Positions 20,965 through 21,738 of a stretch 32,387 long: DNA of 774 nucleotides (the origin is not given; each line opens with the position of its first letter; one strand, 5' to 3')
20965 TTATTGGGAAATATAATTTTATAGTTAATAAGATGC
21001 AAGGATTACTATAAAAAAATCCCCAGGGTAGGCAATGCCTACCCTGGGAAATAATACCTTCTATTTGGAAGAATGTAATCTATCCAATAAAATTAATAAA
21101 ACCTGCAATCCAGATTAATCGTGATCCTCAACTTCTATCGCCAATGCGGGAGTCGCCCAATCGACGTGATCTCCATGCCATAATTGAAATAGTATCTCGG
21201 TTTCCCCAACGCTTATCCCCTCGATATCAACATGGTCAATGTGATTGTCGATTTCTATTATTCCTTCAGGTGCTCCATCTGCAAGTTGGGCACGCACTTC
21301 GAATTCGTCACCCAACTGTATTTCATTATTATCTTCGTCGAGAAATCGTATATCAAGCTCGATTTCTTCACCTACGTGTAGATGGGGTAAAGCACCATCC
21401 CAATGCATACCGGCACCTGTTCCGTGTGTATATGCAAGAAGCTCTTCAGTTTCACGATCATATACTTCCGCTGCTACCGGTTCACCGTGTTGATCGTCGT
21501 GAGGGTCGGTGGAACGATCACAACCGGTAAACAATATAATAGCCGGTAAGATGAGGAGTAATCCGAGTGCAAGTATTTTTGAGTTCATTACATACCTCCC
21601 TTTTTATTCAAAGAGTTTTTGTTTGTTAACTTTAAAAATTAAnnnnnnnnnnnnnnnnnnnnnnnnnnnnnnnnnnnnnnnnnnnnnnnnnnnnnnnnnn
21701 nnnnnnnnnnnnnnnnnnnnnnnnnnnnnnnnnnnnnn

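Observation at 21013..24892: Four-gene TonB-dependent module with an HMA lipoprotein and two uncharacterised His-rich partners (best candidate for an undescribed system)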

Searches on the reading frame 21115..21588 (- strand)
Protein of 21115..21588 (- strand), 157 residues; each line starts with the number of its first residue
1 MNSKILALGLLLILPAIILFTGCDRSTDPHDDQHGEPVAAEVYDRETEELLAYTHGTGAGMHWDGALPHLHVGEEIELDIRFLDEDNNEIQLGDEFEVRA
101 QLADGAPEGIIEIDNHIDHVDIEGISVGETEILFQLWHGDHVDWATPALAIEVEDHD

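Call 3: search_protein_families(library=pfam, proteins=[window:21115-21588:-], max_evalue=1)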
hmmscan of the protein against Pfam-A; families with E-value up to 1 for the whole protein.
window:21115-21588:- (157 aa): 3 families
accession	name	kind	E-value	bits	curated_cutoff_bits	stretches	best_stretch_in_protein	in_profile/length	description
PF24991.2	Ig_NUP210_4th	-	0.25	11.5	25.2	1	70-104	6-40/79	NUP210 forth Ig-like domain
PF16397.10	DUF5006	-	0.37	10.3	34.1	1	71-106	45-80/263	Domain of unknown function (DUF5006)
PF02419.22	PsbL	-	0.53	10.8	33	1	6-21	17-32/37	PsbL protein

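Call 4: search_protein_families(library=ncbifam, proteins=[window:21115-21588:-], max_evalue=1)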
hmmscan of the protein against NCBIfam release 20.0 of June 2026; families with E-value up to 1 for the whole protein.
window:21115-21588:- (157 aa): 1 family
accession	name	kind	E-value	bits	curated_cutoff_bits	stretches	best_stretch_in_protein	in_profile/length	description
TIGR02805.1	exbB2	equivalog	0.22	11.6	135.35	1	4-29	104-129/138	TonB-system energizer ExbB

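Call 8: find_homologous_proteins(query=window:21115-21588:-)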
Query window:21115-21588:- (157 aa): 7 proteins with E <= 0.001 among 150 candidates.
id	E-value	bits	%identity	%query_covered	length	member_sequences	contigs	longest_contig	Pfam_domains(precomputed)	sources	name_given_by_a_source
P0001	6.4e-98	343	99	100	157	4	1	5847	-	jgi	-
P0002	1.6e-77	277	75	100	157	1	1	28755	-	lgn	-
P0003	4.6e-77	275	52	92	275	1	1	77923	-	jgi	jgi:hypothetical protein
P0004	3.9e-61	224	65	99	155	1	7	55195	-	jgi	jgi:hypothetical protein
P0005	2.4e-49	185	60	83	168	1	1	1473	-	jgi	jgi:hypothetical protein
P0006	5.5e-43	165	52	99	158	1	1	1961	-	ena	-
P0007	4.0e-25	107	45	97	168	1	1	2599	-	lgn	-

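Call 10: find_encoding_contigs(protein=P0003, flank=8000, max_places=3)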
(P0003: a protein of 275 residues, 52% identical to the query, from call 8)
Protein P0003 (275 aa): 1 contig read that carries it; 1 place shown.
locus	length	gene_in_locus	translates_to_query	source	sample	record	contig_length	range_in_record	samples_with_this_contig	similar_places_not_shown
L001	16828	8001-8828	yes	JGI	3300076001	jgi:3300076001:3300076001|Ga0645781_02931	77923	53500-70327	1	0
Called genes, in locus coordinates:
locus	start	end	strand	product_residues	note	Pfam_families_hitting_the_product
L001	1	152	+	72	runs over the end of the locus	-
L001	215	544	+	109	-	PF01061:ABC2_membrane, PF12698:ABC2_membrane_3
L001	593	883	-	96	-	-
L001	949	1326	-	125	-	PF07883:Cupin_2 (faint)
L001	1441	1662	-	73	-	-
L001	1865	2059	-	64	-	-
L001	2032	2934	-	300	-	-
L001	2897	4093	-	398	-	PF01131:Topoisom_bac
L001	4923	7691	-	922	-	PF00311:PEPcase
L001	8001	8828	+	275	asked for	-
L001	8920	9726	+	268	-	PF08241:Methyltransf_11, PF08242:Methyltransf_12 (weak), PF13649:Methyltransf_25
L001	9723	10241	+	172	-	-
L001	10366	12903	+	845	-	PF13620:CarboxypepD_reg, PF13715:CarbopepD_reg_2 (weak), PF25020:TTR_TEN1-4, PF07715:Plug, PF00593:TonB_dep_Rec_b-barrel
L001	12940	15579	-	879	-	PF13489:Methyltransf_23, PF01209:Ubie_methyltran, PF08241:Methyltransf_11, PF08242:Methyltransf_12, PF13649:Methyltransf_25, PF13847:Methyltransf_31, PF00004:AAA, PF17862:AAA_lid_3, +2 more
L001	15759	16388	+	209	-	PF00440:TetR_N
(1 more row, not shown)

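Call 11: find_encoding_contigs(protein=P0004, flank=8000, max_places=3)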
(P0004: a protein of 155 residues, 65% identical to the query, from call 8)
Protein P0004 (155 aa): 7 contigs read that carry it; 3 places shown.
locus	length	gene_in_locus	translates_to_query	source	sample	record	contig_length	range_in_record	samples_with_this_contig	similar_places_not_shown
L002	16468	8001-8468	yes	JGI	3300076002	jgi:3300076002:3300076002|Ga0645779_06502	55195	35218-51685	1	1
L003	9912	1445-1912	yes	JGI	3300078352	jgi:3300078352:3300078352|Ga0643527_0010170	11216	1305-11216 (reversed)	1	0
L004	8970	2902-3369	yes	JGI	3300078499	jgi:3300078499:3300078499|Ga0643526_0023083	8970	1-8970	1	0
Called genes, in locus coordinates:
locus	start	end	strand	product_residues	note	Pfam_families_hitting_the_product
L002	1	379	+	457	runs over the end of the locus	PF01212:Beta_elim_lyase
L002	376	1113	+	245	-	PF04893:Yip1 (weak)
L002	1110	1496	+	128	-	PF06262:Zincin_1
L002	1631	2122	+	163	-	PF01814:Hemerythrin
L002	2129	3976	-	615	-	PF02225:PA, PF04389:Peptidase_M28, PF01546:Peptidase_M20 (weak), PF13180:PDZ_2, PF17820:PDZ_6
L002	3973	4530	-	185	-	PF00578:AhpC-TSA, PF08534:Redoxin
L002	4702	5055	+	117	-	PF00403:HMA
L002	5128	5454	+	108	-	-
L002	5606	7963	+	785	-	PF13620:CarboxypepD_reg, PF13715:CarbopepD_reg_2, PF07715:Plug, PF00593:TonB_dep_Rec_b-barrel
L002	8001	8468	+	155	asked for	-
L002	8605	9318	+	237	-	PF00106:adh_short, PF01370:Epimerase, PF08659:KR, PF13561:adh_short_C2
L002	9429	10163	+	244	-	PF01618:MotA_ExbB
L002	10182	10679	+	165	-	PF02472:ExbD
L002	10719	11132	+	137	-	PF02472:ExbD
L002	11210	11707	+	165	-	PF09424:YqeY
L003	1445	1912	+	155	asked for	-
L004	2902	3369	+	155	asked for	-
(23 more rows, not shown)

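Call 12: find_encoding_contigs(protein=P0002, flank=8000, max_places=3)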
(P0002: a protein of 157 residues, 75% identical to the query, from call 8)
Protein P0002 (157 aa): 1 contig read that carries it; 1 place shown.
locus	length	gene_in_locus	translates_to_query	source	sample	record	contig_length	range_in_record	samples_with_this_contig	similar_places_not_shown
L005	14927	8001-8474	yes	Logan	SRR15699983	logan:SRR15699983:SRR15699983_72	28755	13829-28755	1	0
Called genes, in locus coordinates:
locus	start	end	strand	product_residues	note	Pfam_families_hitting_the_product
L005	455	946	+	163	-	PF01814:Hemerythrin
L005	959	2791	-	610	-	PF02225:PA (weak), PF04389:Peptidase_M28, PF01546:Peptidase_M20 (faint), PF13180:PDZ_2, PF17820:PDZ_6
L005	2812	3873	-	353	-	PF26549:Tricorn_N, PF26550:Tricorn_2nd (weak), PF07676:PD40 (weak)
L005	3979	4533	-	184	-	PF00578:AhpC-TSA, PF08534:Redoxin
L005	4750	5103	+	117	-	PF00403:HMA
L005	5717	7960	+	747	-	PF13620:CarboxypepD_reg, PF13715:CarbopepD_reg_2, PF07715:Plug, PF00593:TonB_dep_Rec_b-barrel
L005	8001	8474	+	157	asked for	-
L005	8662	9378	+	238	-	PF00106:adh_short, PF08659:KR, PF13561:adh_short_C2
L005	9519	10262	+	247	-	PF01618:MotA_ExbB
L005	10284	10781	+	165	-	PF02472:ExbD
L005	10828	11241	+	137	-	PF02472:ExbD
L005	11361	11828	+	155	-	PF09424:YqeY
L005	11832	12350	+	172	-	PF02674:Colicin_V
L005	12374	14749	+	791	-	PF00488:MutS_V, PF01713:Smr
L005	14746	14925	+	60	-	?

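Call 21: search_protein_representatives(alignment_id=A2)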
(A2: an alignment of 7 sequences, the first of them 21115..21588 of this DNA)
Query: 7 sequences, 154 profile positions. Proteins with E-value up to 0.001 (for the whole library): 389; up to 1e-10: 170; up to 1e-30: 54. The best 150 are listed.
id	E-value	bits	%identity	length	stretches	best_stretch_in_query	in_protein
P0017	2.5e-117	404.0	-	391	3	10-152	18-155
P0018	1.4e-92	323.6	-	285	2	12-154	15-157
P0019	2.5e-89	313.1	-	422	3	8-154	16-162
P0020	7.4e-86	301.8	-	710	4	30-151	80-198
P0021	9.4e-81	285.2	-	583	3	26-152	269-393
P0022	4.6e-77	273.2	-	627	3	6-152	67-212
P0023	3.1e-71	254.3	-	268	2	9-151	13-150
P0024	4.1e-70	250.6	-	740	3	23-151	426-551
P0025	9.5e-59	213.8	-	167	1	4-150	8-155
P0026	3.3e-58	212.0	-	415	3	4-152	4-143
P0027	2.2e-56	206.1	-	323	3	24-151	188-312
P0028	3.1e-54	199.1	-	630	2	23-154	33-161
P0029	8.4e-53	194.4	-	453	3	1-152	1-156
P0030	2.0e-52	193.2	-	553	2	31-153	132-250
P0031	2.4e-50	186.5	-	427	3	3-153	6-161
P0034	1.3e-46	174.3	-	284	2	5-151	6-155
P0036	7.9e-44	165.3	-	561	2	21-154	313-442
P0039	1.2e-41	158.2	-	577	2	18-153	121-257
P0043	1.2e-37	145.2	-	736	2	12-154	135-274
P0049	9.2e-36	139.1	-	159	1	4-153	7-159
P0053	4.6e-34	133.6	-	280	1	29-153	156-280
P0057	1.4e-33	132.0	-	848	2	22-152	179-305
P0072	1.4e-29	119.0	-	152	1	3-151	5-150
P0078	4.1e-27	111.0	-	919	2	23-153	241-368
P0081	1.4e-26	109.3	-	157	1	5-150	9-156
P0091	8.8e-23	96.9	-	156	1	2-153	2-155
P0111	1.6e-18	83.1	-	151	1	6-151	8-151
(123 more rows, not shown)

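Call 22: search_protein_families(library=pfam, proteins=[P0020, P0024, P0057, P0078, P0043, P0021, P0022, P0028, P0036, P0039], max_evalue=0.01)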
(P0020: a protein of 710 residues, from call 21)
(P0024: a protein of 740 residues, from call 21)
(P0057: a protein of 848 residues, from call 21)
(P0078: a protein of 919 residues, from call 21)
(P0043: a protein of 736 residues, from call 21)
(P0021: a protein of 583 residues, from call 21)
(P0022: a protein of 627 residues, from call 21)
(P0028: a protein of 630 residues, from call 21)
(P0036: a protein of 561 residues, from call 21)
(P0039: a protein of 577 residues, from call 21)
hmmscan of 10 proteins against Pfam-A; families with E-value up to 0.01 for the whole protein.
P0020 (710 aa): 4 families
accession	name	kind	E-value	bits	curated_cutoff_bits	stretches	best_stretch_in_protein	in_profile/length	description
PF19234.4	DUF5887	-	0.00087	19.7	32.7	0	498-523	59-84/136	Family of unknown function (DUF5887)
PF24448.1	T4_y05I_C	-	0.0014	19.4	27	0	248-293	9-50/69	y05I-like putative transcription factor C-terminal domain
PF24381.1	DUF7537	-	0.0019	18.2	31.7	1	24-63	8-47/258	Family of unknown function (DUF7537)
PF01253.27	SUI1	-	0.0062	17.4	25.5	0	123-141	47-65/77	Translation initiation factor SUI1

P0024 (740 aa): 2 families
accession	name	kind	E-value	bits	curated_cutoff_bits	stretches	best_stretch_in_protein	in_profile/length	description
PF01297.22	ZnuA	-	1.6e-40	139.7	29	2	524-725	97-253/263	Zinc-uptake complex component A periplasmic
PF23487.1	Ig_TMEM132_6th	-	0.004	17.5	27.8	0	198-257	45-104/116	TMEM132 sixth domain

P0057 (848 aa): 0 families

P0078 (919 aa): 0 families

P0043 (736 aa): 0 families

P0021 (583 aa): 2 families
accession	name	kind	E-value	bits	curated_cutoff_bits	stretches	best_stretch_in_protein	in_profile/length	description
PF08402.16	TOBE_2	-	0.0017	18.9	21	0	466-511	15-59/76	TOBE domain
PF19801.4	DUF6284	-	0.0037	17.7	27.4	0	379-392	28-41/86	Family of unknown function (DUF6284)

P0022 (627 aa): 0 families

P0028 (630 aa): 0 families

P0036 (561 aa): 1 family
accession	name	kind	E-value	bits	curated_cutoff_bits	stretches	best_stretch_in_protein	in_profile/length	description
PF01297.22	ZnuA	-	1.5e-61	208.7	29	2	41-203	87-260/263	Zinc-uptake complex component A periplasmic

P0039 (577 aa): 1 family
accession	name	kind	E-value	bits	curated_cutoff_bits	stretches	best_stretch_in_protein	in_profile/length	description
PF01297.22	ZnuA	-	3.1e-39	135.5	29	2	265-564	87-255/263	Zinc-uptake complex component A periplasmic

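Call 25: search_solved_structures(query=A2, max_evalue=1, show_alignments=2)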
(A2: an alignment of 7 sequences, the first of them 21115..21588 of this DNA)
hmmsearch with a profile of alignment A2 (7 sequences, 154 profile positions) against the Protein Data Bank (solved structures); distinct sequences matched with E-value up to 1: 0.

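Call 31: search_protein_families(library=pfam, alignment_id=A3, max_evalue=0.00001)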
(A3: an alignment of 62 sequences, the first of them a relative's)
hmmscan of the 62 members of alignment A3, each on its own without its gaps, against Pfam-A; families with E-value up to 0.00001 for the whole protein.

A. member 1, P0017 (391 aa): 1 family
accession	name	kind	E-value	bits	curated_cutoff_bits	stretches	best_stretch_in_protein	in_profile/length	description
PF24991.2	Ig_NUP210_4th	-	3.8e-08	33.4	25.2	0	306-368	6-67/79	NUP210 forth Ig-like domain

B. families by the number of members that match (of 62 scanned): 10 families
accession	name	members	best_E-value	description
PF01297.22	ZnuA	15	7.5e-81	Zinc-uptake complex component A periplasmic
PF13629.12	T2SS-T3SS_pil_N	4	7.9e-13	Pilus formation protein N terminal region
PF06180.16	CbiK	1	4.5e-55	Cobalt chelatase (CbiK)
PF07676.18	PD40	1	1.6e-30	WD40-like Beta Propeller Repeat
PF15418.12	DUF4625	1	6.7e-29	Domain of unknown function (DUF4625)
PF00930.27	DPPIV_N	1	1.9e-15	Dipeptidyl peptidase IV (DPP IV) N-terminal region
PF24991.2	Ig_NUP210_4th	1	3.8e-08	NUP210 forth Ig-like domain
PF18962.6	Por_Secre_tail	1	1.3e-07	Secretion system C-terminal sorting domain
PF23893.1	Y4YQ_C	1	2.6e-06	Uncharacterised protein Y4YQ C-terminal domain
PF25174.1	Beta-prop_THOC3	1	4.3e-06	THOC3 beta-propeller domain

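Call 40: predict_structure(alignment_id=A4)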
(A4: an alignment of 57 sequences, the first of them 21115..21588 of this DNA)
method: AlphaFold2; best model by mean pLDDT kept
length: 157 residues; sequences in the alignment: 57
mean_pLDDT: 91.8   pTM: 0.78
mean pLDDT of the five models: 91.8, 91.4, 91.2, 90.3, 89.4
residues with pLDDT >= 90: 119; 70-90: 25; 50-70: 13; < 50: 0
segments of 3 or more residues with pLDDT < 50: none
pLDDT, mean of each block of 10 residues (from residue 1): 74 81 63 85 98 96 98 98 96 96 98 98 99 98 98 92
secondary structure, 60 per line:
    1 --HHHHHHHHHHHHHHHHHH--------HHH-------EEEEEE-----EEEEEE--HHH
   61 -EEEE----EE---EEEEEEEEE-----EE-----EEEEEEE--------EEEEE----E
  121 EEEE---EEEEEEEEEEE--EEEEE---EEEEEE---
elements in order: H3-20 E39-44 E50-55 E62-65 E75-83 E96-102 E111-115 E120-124 E128-138 E141-145 E149-154

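Call 43: fold_search(model_id=the predicted structure, library=pdb)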
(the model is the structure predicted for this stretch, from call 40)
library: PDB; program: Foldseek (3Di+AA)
matches with E <= 10: 1784; with E <= 0.001: 2
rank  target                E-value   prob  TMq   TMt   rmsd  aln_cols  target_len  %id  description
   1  4uid_B                5.3e-04  1.00  0.38  0.34  16.5       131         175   12  Crystal structure of the S-layer protein SbsC domains 4 and 5 (released 2016-04-13)
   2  9avk                  8.5e-04  1.00  0.39  0.55   3.6        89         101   13  Structure of long Rib domain from Limosilactobacillus reuteri (released 2024-05-08)
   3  2l04_MODEL_1_A        1.2e-03  1.00  0.39  0.63   6.2       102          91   19  The Solution Structure of the C-terminal Ig-like Domain of the Bacteriophage Lambda Tail Tube Protein (released 2010-09-22)
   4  7r5k_10               2.2e-03  1.00  0.40  0.04  16.1       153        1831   14  Human nuclear pore complex (constricted) (released 2022-06-22)
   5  9hcj_10               2.4e-03  1.00  0.41  0.04  12.1       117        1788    9  D. discoideum nuclear pore complex (released 2024-12-25)
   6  9g93_A                2.8e-03  0.99  0.37  0.12  20.4       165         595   13  CryoET structure of the in vitro grown Bacillus anthracis Sap S-layer (released 2024-12-18)
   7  9leg_B                3.1e-03  1.00  0.39  0.18   7.0       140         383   12  AMO complex (released 2026-02-04)
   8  1f97                  3.3e-03  0.99  0.34  0.27  17.9       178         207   10  SOLUBLE PART OF THE JUNCTION ADHESION MOLECULE FROM MOUSE (released 2001-01-10)
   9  4uid_A                3.5e-03  0.99  0.32  0.26  18.1       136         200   13  Crystal structure of the S-layer protein SbsC domains 4 and 5 (released 2016-04-13)
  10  1hcv                  3.7e-03  1.00  0.36  0.45   4.6       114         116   10  LLAMA HEAVY CHAIN VARIABLE DOMAIN AGAINST ALPHA SUBUNIT OF HCG (HUMAN CHORIONIC GONADOTROPIN) (released 1997-07-23)
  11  6s5w_B                3.7e-03  1.00  0.39  0.53   4.1        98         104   17  Structure of Rib domain 'Rib Long' from Lactobacillus acidophilus (released 2019-12-11)
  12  4f38_B                3.7e-03  0.99  0.34  0.28  12.0       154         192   11  Crystal structure of geranylgeranylated RhoA in complex with RhoGDI in its active GPPNHP-bound form (released 2012-05-23)
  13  9g4n_B                3.9e-03  0.97  0.28  0.09  17.7       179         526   12  Glycoside Hydrolase Family 157 from Labilibaculum antarcticum (LaGH157) E224A mutant in complex with Laminaritriose an (released 2025-05-21)
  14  4p3w_F                3.9e-03  0.95  0.27  0.27  14.6       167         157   10  Crystal structure of the human filamin A Ig-like domains 20-21 in complex with migfilin peptide (released 2015-08-12)
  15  8rx2_D                4.5e-03  0.99  0.35  0.32  14.7       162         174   12  Domains 1 and 2 of Sap S-layer protein from Bacillus anthracis (released 2024-11-20)
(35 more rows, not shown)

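Call 46: find_related_loci(query=A6, collection=genome_contigs, flank=8000)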
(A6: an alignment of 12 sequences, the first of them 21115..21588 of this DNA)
Query A6 (157 aa) in genome_contigs; peptide patterns used: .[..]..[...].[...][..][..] (x = any residue, [..] = any of these).
346 stretches matched a pattern; 6 encode a relative of the query (tblastn E <= 1e-3); 6 distinct loci.
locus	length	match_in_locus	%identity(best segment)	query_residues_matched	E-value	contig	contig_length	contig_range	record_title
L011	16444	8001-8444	54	11-157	3e-48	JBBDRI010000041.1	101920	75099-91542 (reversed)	MAG: Gemmatimonadota bacterium isolate LejiaC_65_21 Lejia_C_453_length_101920_cov_13, whole genome shotgun sequence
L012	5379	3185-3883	55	36-155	9e-38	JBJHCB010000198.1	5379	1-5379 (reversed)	MAG: Gemmatimonadota bacterium isolate SF2967_J5348.metabat2_refined.057_sub NODE_15824_length_5379_cov_1.153085, whole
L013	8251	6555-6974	40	12-153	3e-37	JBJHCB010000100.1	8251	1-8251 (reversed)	MAG: Gemmatimonadota bacterium isolate SF2967_J5348.metabat2_refined.057_sub NODE_8311_length_8251_cov_1.230675, whole g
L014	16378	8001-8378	52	23-154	2e-37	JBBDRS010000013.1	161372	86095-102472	MAG: Gemmatimonadota bacterium isolate LejiaC_67_20 Lejia_C_169_length_161372_cov_11, whole genome shotgun sequence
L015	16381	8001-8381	47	22-153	1e-31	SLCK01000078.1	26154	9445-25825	MAG: Gemmatimonadetes bacterium isolate CSSed162cmB_50 CSSed16-2cmB-3218, whole genome shotgun sequence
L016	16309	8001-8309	40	48-155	7e-18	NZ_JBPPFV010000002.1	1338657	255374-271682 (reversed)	Natronorubrum sp. DTA7 DTA7_ctg02, whole genome shotgun sequence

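Call 51: search_protein_families(library=pfam, proteins=[L011:3635-4804:+, L011:4787-5398:-, L011:4844-5314:+, L011:9318-9893:+, L011:9376-10254:-, L011:10325-11488:+, L011:11582-13987:+, L011:1930-3402:+, L011:2847-3692:+, L011:13990-14634:+], max_evalue=0.001)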
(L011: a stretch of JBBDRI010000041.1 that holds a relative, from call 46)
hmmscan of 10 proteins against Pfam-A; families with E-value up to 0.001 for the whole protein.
L011:3635-4804:+ (389 aa): 3 families
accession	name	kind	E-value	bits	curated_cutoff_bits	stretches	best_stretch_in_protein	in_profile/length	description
PF00712.24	DNA_pol3_beta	-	2.4e-38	131.4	24.4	1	19-136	1-120/120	DNA polymerase III beta subunit, N-terminal domain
PF02767.21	DNA_pol3_beta_2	-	5.1e-33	114.2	27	2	149-259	5-116/116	DNA polymerase III beta subunit, central domain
PF02768.20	DNA_pol3_beta_3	-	2e-24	86.2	27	1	262-368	2-108/121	DNA polymerase III beta subunit, C-terminal domain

L011:4787-5398:- (203 aa): 2 families
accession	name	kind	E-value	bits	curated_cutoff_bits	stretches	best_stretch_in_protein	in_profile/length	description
PF00156.33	Pribosyltran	-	2.7e-09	37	26.3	1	68-176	21-133/158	Phosphoribosyl transferase domain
PF14681.12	UPRTase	-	0.00091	19.2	27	0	122-179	113-171/206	Uracil phosphoribosyltransferase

L011:4844-5314:+ (156 aa): 0 families

L011:9318-9893:+ (191 aa): 0 families

L011:9376-10254:- (292 aa): 2 families
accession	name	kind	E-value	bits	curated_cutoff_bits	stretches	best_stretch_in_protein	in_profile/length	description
PF00072.30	Response_reg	-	5.6e-36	123.5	30.2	2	19-130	1-110/111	Response regulator receiver domain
PF06490.17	FleQ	-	0.00075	20.2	22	0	18-65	1-47/108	Flagellar regulatory protein FleQ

L011:10325-11488:+ (387 aa): 1 family
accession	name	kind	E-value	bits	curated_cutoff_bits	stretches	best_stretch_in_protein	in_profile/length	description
PF00923.25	TAL_FSA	-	6.9e-57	193.4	27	1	174-384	1-280/285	Transaldolase/Fructose-6-phosphate aldolase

L011:11582-13987:+ (801 aa): 4 families
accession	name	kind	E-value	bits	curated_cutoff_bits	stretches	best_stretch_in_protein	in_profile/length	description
PF00930.27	DPPIV_N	-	1.1e-55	189.3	22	1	151-499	25-352/354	Dipeptidyl peptidase IV (DPP IV) N-terminal region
PF00326.27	Peptidase_S9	-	1.2e-34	120.1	22.6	1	591-782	8-206/213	Prolyl oligopeptidase family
PF12146.15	Hydrolase_4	-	0.00032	20.5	27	0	592-677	26-105/239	Serine aminopeptidase, S33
PF00756.26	Esterase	-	0.00091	19.5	22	0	650-743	117-203/251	Putative esterase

L011:1930-3402:+ (490 aa): 6 families
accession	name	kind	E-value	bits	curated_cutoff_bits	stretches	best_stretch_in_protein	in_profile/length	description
PF00308.24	Bac_DnaA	-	1.5e-71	240.3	23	1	151-311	1-161/162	Bacterial DnaA ATPAse domain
PF08299.17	Bac_DnaA_C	-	4.4e-26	91.1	31.5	1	399-466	2-69/69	Bacterial dnaA protein helix-turn-helix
PF11638.13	DnaA_N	-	3e-09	36.9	24.6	1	34-94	2-63/65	DnaA N-terminal domain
PF01695.23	IstB_IS21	-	3.8e-09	36.8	24.1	1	187-290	95-195/238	IstB-like ATP binding protein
PF22688.2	Hda_lid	-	4e-09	36.8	27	1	319-382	2-65/65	Hda, lid domain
PF00004.35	AAA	-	0.00096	20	21.2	0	188-298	2-119/131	ATPase family associated with various cellular activities (AAA)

L011:2847-3692:+ (281 aa): 0 families

L011:13990-14634:+ (214 aa): 0 families
